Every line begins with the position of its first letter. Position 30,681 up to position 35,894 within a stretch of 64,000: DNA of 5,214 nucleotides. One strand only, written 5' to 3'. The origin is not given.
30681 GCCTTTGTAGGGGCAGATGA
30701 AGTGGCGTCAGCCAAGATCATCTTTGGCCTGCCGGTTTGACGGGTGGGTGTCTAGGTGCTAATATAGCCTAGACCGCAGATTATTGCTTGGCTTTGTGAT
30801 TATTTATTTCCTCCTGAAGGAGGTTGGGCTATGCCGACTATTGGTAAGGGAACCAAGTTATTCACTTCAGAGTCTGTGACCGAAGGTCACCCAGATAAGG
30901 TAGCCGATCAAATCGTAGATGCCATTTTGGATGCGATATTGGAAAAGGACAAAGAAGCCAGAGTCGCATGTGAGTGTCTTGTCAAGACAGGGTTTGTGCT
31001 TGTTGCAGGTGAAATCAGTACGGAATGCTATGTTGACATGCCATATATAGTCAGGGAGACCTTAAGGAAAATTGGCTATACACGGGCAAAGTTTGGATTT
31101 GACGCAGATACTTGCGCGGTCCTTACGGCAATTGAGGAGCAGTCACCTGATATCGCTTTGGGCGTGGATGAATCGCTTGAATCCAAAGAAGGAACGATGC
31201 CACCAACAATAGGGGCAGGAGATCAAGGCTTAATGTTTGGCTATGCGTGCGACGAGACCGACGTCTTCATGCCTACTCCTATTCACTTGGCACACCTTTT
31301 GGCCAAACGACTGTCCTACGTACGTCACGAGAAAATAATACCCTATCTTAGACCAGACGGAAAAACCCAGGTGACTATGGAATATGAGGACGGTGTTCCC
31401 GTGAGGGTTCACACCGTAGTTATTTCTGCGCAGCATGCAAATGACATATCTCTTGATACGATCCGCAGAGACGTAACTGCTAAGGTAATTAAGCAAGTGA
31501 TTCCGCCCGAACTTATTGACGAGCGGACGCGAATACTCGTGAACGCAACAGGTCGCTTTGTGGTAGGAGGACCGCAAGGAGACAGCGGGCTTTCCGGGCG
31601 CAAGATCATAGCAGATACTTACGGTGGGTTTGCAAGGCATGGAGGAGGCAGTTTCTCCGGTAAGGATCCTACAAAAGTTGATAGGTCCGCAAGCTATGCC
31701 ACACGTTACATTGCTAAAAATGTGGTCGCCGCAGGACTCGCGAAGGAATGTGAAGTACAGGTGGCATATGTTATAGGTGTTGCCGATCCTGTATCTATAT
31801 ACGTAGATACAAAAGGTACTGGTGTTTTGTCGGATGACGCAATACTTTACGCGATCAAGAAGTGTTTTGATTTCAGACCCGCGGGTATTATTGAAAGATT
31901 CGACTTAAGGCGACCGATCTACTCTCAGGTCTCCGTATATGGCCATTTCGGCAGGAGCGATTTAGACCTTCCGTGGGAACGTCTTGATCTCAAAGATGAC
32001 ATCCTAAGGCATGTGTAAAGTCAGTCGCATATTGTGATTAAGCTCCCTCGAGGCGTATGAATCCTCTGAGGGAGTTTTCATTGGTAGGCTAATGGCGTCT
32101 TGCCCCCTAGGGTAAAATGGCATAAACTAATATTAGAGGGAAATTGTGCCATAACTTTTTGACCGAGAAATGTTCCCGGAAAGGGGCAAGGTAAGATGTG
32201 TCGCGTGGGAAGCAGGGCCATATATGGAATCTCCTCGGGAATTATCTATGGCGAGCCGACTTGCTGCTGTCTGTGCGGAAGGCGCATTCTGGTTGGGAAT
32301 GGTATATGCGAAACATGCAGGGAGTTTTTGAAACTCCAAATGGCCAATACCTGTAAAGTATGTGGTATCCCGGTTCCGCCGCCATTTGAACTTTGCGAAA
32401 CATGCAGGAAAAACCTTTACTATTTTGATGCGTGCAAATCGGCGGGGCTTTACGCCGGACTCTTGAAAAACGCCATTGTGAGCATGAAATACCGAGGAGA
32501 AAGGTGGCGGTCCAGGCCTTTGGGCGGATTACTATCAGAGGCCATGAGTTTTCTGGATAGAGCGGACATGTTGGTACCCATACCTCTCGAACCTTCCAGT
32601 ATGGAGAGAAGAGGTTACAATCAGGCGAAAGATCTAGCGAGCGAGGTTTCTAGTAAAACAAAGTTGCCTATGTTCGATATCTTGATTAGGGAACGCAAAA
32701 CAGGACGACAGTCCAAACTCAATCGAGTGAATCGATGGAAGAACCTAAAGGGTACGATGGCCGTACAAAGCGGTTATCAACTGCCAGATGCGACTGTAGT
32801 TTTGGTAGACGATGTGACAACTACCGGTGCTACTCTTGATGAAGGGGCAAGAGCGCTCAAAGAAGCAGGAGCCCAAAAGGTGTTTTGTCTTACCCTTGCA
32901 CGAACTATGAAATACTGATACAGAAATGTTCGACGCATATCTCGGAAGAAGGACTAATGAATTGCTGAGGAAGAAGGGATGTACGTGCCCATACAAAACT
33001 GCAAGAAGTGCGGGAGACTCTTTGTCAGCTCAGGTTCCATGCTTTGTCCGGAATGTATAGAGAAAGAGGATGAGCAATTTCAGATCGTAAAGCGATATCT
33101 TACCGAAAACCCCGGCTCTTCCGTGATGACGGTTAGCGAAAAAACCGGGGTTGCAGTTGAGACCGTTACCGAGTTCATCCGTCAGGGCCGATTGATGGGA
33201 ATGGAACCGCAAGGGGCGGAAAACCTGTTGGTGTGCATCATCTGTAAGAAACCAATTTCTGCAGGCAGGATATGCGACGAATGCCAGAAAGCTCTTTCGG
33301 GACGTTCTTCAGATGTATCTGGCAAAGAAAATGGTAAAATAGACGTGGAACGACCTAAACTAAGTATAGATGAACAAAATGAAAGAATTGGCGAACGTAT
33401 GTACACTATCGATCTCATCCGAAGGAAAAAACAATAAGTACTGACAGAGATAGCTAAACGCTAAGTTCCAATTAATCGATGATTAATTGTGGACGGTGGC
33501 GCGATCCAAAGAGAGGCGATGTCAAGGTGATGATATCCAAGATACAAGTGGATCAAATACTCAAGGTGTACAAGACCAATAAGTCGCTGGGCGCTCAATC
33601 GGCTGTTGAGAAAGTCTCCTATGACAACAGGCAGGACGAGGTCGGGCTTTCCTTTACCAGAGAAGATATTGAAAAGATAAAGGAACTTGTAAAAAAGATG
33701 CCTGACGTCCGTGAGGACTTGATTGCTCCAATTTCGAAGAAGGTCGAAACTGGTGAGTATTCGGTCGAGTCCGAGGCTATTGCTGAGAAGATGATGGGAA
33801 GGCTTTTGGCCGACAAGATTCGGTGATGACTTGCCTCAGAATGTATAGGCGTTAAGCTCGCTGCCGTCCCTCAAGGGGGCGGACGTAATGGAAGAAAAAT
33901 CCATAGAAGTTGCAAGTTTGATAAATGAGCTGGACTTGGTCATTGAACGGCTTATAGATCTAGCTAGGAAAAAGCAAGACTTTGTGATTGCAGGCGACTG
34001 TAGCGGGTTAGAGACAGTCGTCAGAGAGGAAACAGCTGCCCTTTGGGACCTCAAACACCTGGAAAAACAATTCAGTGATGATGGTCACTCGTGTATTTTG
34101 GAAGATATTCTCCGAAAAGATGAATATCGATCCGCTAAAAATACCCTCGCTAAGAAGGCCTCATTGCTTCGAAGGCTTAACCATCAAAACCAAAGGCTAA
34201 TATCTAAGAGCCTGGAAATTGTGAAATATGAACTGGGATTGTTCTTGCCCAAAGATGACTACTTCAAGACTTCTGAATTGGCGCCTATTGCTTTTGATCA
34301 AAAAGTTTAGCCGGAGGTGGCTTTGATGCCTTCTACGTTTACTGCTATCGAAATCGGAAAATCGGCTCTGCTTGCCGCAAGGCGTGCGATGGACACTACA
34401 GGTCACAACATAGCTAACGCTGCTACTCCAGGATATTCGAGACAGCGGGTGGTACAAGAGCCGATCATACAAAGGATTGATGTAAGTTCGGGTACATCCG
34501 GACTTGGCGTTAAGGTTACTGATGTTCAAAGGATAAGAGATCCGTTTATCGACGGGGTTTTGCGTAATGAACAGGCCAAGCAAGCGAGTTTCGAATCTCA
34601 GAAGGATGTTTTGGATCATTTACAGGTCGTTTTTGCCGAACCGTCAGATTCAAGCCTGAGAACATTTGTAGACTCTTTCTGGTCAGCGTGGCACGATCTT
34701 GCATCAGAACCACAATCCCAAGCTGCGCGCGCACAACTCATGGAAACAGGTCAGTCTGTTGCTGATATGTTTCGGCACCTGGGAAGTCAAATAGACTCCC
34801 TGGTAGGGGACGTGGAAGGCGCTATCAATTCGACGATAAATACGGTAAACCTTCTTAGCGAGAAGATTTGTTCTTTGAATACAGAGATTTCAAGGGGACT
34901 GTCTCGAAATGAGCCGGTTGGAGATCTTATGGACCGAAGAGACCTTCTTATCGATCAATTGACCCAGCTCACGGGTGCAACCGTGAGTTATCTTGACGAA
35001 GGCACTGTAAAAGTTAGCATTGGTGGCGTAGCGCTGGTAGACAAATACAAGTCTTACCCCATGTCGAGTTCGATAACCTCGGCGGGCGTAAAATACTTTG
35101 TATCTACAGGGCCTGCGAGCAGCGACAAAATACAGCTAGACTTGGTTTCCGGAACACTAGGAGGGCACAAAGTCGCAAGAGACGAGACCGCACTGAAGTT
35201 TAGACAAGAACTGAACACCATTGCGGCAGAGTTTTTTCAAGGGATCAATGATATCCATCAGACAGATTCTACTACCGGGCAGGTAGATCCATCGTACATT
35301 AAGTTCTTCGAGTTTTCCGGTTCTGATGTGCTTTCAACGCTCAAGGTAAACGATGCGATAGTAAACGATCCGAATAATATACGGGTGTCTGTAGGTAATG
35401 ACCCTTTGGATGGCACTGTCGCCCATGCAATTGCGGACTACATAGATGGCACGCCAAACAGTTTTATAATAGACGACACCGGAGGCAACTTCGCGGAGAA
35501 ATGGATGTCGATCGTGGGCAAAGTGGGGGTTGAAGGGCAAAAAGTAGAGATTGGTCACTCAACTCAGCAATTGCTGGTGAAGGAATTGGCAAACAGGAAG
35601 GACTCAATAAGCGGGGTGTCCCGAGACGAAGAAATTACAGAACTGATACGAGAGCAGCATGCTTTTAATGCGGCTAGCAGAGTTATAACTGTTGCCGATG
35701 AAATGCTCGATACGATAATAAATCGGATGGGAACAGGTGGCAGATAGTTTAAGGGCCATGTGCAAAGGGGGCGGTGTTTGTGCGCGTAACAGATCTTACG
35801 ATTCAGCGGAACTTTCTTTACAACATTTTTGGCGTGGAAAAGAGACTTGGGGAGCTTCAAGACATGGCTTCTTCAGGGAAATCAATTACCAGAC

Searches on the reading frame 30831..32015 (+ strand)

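Call 60: search_protein_families(library=pfam, proteins=[window:30831-32015:+], max_evalue=0.00001)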
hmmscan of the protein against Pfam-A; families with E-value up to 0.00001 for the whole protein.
window:30831-32015:+ (395 aa): 3 families
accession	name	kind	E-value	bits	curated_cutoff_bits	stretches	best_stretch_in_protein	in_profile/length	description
PF02773.21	S-AdoMet_synt_C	-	4.9e-65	218.1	25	1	245-384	1-138/138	S-adenosylmethionine synthetase, C-terminal domain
PF02772.21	S-AdoMet_synt_M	-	2.8e-48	163.4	29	1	127-243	2-120/120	S-adenosylmethionine synthetase, central domain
PF00438.25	S-AdoMet_synt_N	-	2.6e-43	147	33.1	1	9-106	2-99/99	S-adenosylmethionine synthetase, N-terminal domain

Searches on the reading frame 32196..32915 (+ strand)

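Call 60: search_protein_families(library=pfam, proteins=[window:32196-32915:+], max_evalue=0.00001)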
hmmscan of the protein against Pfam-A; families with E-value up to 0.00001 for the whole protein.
window:32196-32915:+ (240 aa): 1 family
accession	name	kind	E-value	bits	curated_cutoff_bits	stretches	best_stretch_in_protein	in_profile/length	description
PF00156.33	Pribosyltran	-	1.5e-10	41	26.3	1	137-237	37-126/158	Phosphoribosyl transferase domain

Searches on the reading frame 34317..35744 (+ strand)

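Call 60: search_protein_families(library=pfam, proteins=[window:34317-35744:+], max_evalue=0.00001)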
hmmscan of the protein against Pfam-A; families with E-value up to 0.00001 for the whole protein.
window:34317-35744:+ (476 aa): 3 families
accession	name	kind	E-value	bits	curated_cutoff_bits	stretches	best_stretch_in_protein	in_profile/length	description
PF22638.1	FlgK_D1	-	3e-48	164.9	28.6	1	100-318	2-222/233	Flagellar hook-associated protein FlgK helical domain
PF06429.18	Flg_bbr_C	-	2.4e-10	40.2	23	1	431-469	7-45/46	Flagellar basal body rod FlgEFG protein C-terminal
PF00460.25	Flg_bb_rod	-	9.8e-07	29.1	20.7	1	11-40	1-30/31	Flagella basal body rod protein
